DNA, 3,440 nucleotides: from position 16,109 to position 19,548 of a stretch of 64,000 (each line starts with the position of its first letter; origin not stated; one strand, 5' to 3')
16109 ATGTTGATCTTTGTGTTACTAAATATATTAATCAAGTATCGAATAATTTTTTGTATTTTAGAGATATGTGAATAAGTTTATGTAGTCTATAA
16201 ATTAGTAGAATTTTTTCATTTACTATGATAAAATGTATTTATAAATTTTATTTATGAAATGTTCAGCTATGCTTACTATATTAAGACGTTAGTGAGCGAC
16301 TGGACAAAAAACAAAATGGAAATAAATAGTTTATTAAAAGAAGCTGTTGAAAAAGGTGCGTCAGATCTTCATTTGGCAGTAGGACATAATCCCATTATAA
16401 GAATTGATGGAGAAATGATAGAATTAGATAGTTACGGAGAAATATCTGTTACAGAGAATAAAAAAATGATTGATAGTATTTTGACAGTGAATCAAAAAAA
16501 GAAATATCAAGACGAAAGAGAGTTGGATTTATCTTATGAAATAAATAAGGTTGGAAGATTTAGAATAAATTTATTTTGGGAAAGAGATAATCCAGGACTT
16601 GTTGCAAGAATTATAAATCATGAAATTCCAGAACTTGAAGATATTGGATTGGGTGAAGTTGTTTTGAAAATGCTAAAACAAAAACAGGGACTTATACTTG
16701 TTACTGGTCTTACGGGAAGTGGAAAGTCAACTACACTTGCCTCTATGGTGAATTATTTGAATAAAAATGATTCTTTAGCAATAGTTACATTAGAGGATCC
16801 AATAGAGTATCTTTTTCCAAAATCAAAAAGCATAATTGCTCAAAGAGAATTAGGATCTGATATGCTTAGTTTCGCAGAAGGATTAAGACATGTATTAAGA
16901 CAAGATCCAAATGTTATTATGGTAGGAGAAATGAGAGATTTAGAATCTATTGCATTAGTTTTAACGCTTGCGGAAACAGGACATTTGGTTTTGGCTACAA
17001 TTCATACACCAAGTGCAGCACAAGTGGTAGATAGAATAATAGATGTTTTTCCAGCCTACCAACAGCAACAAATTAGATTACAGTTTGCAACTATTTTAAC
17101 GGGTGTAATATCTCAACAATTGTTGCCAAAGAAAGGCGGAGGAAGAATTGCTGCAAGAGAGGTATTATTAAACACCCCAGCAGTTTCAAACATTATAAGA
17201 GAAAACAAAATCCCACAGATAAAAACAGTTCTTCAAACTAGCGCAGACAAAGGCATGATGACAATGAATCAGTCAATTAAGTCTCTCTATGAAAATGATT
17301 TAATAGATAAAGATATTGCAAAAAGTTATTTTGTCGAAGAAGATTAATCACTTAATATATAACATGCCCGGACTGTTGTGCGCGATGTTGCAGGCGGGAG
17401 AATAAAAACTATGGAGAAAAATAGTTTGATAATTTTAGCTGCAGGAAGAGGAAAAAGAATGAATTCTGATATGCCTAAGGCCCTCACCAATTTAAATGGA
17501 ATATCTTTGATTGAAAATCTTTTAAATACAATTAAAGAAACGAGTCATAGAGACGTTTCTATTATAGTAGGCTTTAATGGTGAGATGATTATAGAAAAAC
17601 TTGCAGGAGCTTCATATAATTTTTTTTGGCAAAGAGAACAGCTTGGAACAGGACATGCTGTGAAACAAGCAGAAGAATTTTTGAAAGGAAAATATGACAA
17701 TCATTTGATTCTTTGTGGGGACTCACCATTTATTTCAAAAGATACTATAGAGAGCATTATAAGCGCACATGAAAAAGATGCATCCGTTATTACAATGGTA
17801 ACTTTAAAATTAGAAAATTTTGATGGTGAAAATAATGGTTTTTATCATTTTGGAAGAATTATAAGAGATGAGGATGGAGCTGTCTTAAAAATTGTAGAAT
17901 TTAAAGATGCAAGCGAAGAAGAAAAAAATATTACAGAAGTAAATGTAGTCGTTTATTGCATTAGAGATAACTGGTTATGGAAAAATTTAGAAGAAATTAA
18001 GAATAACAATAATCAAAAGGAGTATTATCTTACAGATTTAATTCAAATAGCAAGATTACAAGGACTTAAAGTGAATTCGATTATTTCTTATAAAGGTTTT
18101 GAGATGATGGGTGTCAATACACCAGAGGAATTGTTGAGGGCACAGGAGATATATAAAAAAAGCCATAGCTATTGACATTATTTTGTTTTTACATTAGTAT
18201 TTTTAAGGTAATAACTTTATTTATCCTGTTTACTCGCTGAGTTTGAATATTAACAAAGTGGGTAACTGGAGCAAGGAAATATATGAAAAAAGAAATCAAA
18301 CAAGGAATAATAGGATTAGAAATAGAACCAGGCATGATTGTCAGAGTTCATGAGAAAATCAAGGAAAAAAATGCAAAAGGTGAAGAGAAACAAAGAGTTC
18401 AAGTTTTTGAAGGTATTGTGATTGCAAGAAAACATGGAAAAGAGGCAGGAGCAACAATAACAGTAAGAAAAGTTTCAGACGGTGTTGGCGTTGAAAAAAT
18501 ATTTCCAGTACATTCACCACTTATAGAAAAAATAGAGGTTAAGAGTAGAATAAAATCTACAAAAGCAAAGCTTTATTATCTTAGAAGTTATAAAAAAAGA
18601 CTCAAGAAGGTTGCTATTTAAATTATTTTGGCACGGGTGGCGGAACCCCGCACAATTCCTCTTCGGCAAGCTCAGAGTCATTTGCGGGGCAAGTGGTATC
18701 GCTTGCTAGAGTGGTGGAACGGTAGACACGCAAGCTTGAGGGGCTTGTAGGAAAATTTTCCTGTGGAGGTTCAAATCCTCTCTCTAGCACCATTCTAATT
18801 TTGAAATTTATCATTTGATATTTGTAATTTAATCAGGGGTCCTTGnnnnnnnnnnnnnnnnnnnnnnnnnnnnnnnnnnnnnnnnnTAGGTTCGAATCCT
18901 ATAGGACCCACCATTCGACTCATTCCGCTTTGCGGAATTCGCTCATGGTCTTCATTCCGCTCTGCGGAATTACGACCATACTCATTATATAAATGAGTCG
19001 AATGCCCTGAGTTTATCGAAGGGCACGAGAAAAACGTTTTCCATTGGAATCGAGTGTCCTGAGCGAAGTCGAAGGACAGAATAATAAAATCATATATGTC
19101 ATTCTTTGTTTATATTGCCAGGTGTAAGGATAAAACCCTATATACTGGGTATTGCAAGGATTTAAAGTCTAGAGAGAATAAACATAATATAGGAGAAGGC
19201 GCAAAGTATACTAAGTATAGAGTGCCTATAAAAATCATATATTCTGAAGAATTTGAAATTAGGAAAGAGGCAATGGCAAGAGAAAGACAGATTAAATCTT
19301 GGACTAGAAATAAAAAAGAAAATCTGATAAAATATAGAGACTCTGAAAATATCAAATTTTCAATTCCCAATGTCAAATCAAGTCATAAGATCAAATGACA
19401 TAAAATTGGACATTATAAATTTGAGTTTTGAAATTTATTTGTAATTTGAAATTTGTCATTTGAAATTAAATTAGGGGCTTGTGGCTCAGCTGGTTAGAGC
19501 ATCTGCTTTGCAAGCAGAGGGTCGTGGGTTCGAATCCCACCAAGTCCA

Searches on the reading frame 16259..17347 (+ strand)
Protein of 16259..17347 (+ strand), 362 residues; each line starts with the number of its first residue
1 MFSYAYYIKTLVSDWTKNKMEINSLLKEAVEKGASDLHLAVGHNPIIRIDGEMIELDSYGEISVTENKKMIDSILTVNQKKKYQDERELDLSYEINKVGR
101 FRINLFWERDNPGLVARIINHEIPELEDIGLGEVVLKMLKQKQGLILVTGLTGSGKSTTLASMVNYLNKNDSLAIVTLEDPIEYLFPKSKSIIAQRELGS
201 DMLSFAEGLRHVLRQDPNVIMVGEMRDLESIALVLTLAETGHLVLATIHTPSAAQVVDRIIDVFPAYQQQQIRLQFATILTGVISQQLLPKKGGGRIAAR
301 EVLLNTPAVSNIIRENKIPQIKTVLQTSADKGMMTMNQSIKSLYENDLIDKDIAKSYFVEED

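Call 7: search_protein_families(library=pfam, proteins=[window:16259-17347:+])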
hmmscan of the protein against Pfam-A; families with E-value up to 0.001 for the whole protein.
window:16259-17347:+ (362 aa): 2 families
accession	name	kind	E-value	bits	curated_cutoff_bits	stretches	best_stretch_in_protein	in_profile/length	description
PF00437.27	T2SSE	-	8.5e-49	166.6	24.9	1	22-291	12-280/370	Type II/IV secretion system protein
PF13401.12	AAA_22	-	6.8e-05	23.6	27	1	141-228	3-96/130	AAA domain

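Call 12: find_encoding_contigs(protein=window:16259-17347:+, flank=10000, max_places=6)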
Protein window:16259-17347:+ (362 aa): 3 contigs read that carry it; 2 places shown.
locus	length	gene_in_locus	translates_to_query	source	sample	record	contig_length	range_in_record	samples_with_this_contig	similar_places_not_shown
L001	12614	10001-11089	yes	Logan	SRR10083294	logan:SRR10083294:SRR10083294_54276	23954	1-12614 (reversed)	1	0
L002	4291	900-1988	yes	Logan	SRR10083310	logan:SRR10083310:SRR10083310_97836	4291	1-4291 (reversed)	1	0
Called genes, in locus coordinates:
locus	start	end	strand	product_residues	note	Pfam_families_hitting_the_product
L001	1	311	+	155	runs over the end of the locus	-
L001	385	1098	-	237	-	-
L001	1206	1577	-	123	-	-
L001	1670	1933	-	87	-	PF21699:TM1266-like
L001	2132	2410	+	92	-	-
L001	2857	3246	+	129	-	PF00436:SSB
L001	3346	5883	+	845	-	PF00932:LTD, PF00801:PKD, PF18911:PKD_4, PF00932:LTD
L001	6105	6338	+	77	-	-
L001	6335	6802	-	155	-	PF00293:NUDIX (weak)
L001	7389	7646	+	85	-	PF01371:Trp_repressor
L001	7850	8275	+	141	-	-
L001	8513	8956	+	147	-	PF06610:AlaE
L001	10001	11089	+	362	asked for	PF00437:T2SSE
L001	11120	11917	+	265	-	PF00483:NTP_transferase, PF01128:IspD, PF12804:NTP_transf_3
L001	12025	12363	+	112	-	PF01245:Ribosomal_L19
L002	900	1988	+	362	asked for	PF00437:T2SSE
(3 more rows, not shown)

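Call 23: find_related_loci(query=window:16316-17347:+, collection=genome_contigs, flank=6000)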
Query window:16316-17347:+ (343 aa) in genome_contigs; peptide patterns used: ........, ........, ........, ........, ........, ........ (x = any residue, [..] = any of these).
600 stretches matched a pattern (row limit reached: there are more); 566 encode a relative of the query (tblastn E <= 1e-3); the best 80 are kept; 80 distinct loci.
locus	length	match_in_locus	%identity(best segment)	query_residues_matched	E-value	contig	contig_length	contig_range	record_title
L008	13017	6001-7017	60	1-339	4e-138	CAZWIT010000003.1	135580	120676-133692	MAG TPA_asm: uncultured Gammaproteobacteria bacterium isolate SRP300315_co1_55 genome assembly, contig: NODE_54_length_1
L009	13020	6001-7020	60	1-340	5e-138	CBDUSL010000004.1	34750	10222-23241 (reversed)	MAG TPA_asm: uncultured bacterium isolate SRR21487738_binner13_Refined_25 genome assembly, contig: ERZ25083882.140, whol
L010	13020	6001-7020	60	1-340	3e-138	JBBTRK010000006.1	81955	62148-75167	MAG: Patescibacteria group bacterium isolate H52-bin111_1 H52_bin111_1_000000000006, whole genome shotgun sequence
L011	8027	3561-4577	61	1-339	6e-138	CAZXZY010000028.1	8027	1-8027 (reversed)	MAG TPA_asm: uncultured Gammaproteobacteria bacterium isolate binchicken_co28_77 genome assembly, contig: NODE_5754_leng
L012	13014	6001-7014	60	1-338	9e-136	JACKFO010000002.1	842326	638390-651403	MAG: Candidatus Nomurabacteria bacterium isolate HK-STAS-PATE-4 HK-STAS-PATE-4_2, whole genome shotgun sequence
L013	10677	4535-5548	58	3-340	3e-135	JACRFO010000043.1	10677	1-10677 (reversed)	MAG: Candidatus Kerfeldbacteria bacterium isolate NC_groundwater_1727_Pr3_B-0.1um_56_8 SR-2_scaffold_141_1324609, whole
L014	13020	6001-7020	59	1-340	2e-135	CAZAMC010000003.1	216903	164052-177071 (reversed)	MAG TPA_asm: uncultured Gammaproteobacteria bacterium isolate SRP173033_co2_64 genome assembly, contig: NODE_11_length_2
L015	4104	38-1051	61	1-339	7e-138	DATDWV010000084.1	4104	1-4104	MAG TPA_asm: Patescibacteria group bacterium isolate SMAG_U8121 k141_2177520, whole genome shotgun sequence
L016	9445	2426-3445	59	1-340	5e-135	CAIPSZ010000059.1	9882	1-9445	Candidatus Kerfeldbacteria bacterium isolate T7-022_bin-570 genome assembly, contig: bin-570:059/195, whole genome shotg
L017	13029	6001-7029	59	1-343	3e-134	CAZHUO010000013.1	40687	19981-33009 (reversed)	MAG TPA_asm: uncultured Gammaproteobacteria bacterium isolate SRP263991_co5_609 genome assembly, contig: NODE_2015_lengt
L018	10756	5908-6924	60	1-339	3e-134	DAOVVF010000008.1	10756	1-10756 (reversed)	MAG TPA_asm: Candidatus Parcubacteria bacterium isolate CSMAG_1698 CSMAG_1698_k141_1190271_length_10756_cov_8.0000, whol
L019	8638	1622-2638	59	1-339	7e-134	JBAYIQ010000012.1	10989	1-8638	MAG: Patescibacteria group bacterium isolate SO_2016_GW1_34 scaffold10799_OW334_2016, whole genome shotgun sequence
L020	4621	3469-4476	59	1-337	1e-135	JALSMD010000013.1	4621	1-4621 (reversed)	MAG: Candidatus Falkowbacteria bacterium isolate 355-202_metabat2_scaf2bin.072 355-202_scaffold_12040_c1, whole genome s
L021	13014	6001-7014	58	3-340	2e-133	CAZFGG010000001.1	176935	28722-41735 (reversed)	MAG TPA_asm: uncultured Gammaproteobacteria bacterium isolate SRP200132_co1_183 genome assembly, contig: NODE_66_length_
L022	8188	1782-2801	58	1-340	2e-133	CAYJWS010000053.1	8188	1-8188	MAG TPA_asm: uncultured Gammaproteobacteria bacterium isolate ERP125453_co1_494 genome assembly, contig: NODE_10774_leng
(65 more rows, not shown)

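Call 25: find_homologous_proteins(query=window:16316-17347:+, max_evalue=1e-100)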
Query window:16316-17347:+ (343 aa): 1731 proteins with E <= 1e-100 among 8000 candidates; the best 120 are listed.
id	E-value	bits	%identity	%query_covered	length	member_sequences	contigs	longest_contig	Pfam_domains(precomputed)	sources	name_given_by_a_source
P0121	6.9e-215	730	100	100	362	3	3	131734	PF00437.27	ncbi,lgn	-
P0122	1.6e-187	641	85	100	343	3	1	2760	PF00437.27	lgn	-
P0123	2.8e-161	554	74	100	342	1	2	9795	PF00437.27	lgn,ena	-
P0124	9.1e-161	553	73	100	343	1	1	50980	PF00437.27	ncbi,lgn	-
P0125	1.9e-160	552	71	100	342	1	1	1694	PF00437.27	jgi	jgi:twitching motility protein PilT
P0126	5.1e-160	550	72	100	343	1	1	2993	PF00437.27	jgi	-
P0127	1.9e-158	545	73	100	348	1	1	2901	PF00437.27,PF13555.13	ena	-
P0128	1.1e-156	539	72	100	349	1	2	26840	PF00437.27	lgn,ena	-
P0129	8.0e-156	536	69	100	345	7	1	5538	PF00437.27,PF25199.2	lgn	-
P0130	1.0e-154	533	71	100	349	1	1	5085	PF00437.27,PF27713.1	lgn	-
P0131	1.3e-154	532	69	100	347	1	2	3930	PF00437.27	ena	-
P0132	2.0e-153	529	69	100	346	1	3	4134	PF00437.27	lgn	-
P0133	3.7e-153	528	70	99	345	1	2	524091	PF00437.27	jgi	jgi:twitching motility protein PilT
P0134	3.9e-153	528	71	100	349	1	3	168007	PF00437.27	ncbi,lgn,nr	ncbi:MAG: PilT/PilU family type 4a pilus ATPase [Patescibacteria group bacterium]|nr:PilT/PilU famil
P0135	7.8e-153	527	69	100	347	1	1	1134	PF00437.27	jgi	jgi:twitching motility protein PilT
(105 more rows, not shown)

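Call 26: find_encoding_contigs(protein=P0122, flank=5000, max_places=2)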
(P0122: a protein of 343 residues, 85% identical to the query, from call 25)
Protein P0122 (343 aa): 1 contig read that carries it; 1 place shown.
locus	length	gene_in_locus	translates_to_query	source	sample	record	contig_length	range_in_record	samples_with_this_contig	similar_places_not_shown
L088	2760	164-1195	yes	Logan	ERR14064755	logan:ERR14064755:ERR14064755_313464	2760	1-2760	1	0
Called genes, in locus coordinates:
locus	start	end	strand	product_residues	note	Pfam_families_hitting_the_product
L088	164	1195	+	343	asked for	PF00437:T2SSE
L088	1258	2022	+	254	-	PF00483:NTP_transferase, PF01128:IspD, PF12804:NTP_transf_3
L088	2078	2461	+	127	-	PF01245:Ribosomal_L19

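Call 27: find_encoding_contigs(protein=P0124, flank=10000, max_places=2)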
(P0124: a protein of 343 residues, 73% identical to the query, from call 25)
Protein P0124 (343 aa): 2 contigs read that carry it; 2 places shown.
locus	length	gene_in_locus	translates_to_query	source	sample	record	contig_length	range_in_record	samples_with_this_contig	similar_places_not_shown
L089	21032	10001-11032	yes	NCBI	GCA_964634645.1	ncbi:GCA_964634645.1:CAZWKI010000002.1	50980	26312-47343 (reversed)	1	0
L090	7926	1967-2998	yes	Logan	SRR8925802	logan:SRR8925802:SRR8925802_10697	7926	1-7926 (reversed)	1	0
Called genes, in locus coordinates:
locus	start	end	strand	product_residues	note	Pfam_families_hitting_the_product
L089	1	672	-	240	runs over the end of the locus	-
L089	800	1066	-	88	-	PF21699:TM1266-like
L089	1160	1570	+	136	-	-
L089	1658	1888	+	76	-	-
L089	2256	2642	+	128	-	PF00436:SSB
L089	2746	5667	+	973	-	PF00932:LTD, PF00801:PKD (weak), PF18911:PKD_4, PF00801:PKD, PF18911:PKD_4, PF00932:LTD, PF18911:PKD_4 (weak), PF00932:LTD, +1 more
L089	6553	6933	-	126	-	-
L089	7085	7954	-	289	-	PF25969:NUDT9_N, PF00293:NUDIX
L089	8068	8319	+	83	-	PF01371:Trp_repressor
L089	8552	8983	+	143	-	PF06610:AlaE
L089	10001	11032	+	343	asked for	PF00437:T2SSE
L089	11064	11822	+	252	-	PF00483:NTP_transferase, PF01128:IspD, PF02348:CTP_transf_3 (weak), PF12804:NTP_transf_3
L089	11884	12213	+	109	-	PF01245:Ribosomal_L19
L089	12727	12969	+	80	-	PF01541:GIY-YIG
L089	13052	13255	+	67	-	-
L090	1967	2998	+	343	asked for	PF00437:T2SSE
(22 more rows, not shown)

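Call 28: find_encoding_contigs(protein=P0133, flank=10000, max_places=2)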
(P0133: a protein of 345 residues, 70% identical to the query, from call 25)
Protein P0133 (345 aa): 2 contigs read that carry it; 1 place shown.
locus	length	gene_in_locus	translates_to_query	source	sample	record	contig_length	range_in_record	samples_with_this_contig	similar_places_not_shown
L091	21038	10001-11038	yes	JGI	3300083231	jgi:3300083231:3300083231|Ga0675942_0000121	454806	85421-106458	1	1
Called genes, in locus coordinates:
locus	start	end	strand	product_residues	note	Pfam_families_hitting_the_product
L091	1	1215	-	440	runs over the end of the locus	PF08529:NusA_N, PF13184:KH_NusA_1st, PF26594:KH_NusA_2nd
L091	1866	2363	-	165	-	PF01966:HD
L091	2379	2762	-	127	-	-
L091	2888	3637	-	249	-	PF00528:BPD_transp_1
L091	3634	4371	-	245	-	PF00005:ABC_tran, PF01637:ATPase_2 (faint), PF13304:AAA_21 (faint)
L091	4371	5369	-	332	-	PF13379:NMT1_2, PF12974:Phosphonate-bd, PF09084:NMT1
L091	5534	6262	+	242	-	PF01978:TrmB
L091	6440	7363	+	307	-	PF01494:FAD_binding_3 (faint), PF01946:Thi4 (faint), PF07992:Pyr_redox_2, PF13450:NAD_binding_8 (weak), PF13738:Pyr_redox_3, PF00070:Pyr_redox (weak)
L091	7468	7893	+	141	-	-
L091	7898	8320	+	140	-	-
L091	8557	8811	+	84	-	PF03083:MtN3_slv, PF04193:PQ-loop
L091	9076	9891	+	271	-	PF00535:Glycos_transf_2, PF10111:Glyco_tranf_2_2, PF13641:Glyco_tranf_2_3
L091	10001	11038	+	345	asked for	PF00437:T2SSE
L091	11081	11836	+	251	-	PF00483:NTP_transferase, PF01128:IspD (weak), PF12804:NTP_transf_3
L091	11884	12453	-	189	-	PF27309:MJ0753_N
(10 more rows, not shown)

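Call 53: find_encoding_contigs(protein=P0123, flank=10000, max_places=3)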
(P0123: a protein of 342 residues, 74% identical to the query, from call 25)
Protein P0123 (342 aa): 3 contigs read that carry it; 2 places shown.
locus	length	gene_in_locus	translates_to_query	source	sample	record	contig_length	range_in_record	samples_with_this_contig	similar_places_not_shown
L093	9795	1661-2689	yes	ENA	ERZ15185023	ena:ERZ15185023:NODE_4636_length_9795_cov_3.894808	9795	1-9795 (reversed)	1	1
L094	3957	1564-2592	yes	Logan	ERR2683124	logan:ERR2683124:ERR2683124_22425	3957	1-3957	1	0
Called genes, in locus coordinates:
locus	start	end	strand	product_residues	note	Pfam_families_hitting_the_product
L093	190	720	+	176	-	-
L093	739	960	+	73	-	-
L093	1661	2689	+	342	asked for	PF00437:T2SSE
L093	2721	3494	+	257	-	PF00483:NTP_transferase, PF01128:IspD, PF02348:CTP_transf_3 (weak), PF12804:NTP_transf_3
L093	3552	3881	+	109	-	PF01245:Ribosomal_L19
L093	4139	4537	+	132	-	-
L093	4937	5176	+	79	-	PF01541:GIY-YIG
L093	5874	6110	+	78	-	PF01541:GIY-YIG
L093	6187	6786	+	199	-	-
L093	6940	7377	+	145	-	-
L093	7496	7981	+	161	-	-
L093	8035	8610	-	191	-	-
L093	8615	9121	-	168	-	-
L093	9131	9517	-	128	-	-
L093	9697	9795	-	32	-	?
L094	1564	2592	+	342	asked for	PF00437:T2SSE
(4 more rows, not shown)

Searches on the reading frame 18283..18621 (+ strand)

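Call 7: search_protein_families(library=pfam, proteins=[window:18283-18621:+])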
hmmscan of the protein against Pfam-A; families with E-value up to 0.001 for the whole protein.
window:18283-18621:+ (112 aa): 1 family
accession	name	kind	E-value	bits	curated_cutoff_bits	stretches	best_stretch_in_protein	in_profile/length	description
PF01245.26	Ribosomal_L19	-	1.7e-29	102.4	22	1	13-110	17-108/111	Ribosomal protein L19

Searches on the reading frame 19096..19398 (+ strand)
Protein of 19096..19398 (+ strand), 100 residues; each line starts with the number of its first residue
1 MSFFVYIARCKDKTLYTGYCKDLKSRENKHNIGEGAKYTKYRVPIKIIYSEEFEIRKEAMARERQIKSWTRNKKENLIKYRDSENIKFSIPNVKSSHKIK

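Call 61: search_protein_families(library=pfam, proteins=[window:19096-19398:+], max_evalue=0.01)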
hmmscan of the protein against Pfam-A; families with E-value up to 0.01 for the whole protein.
window:19096-19398:+ (100 aa): 1 family
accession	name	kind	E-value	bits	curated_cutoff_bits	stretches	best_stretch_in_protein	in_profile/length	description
PF01541.30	GIY-YIG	-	1.9e-16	60.6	22.6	1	3-76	2-78/78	GIY-YIG catalytic domain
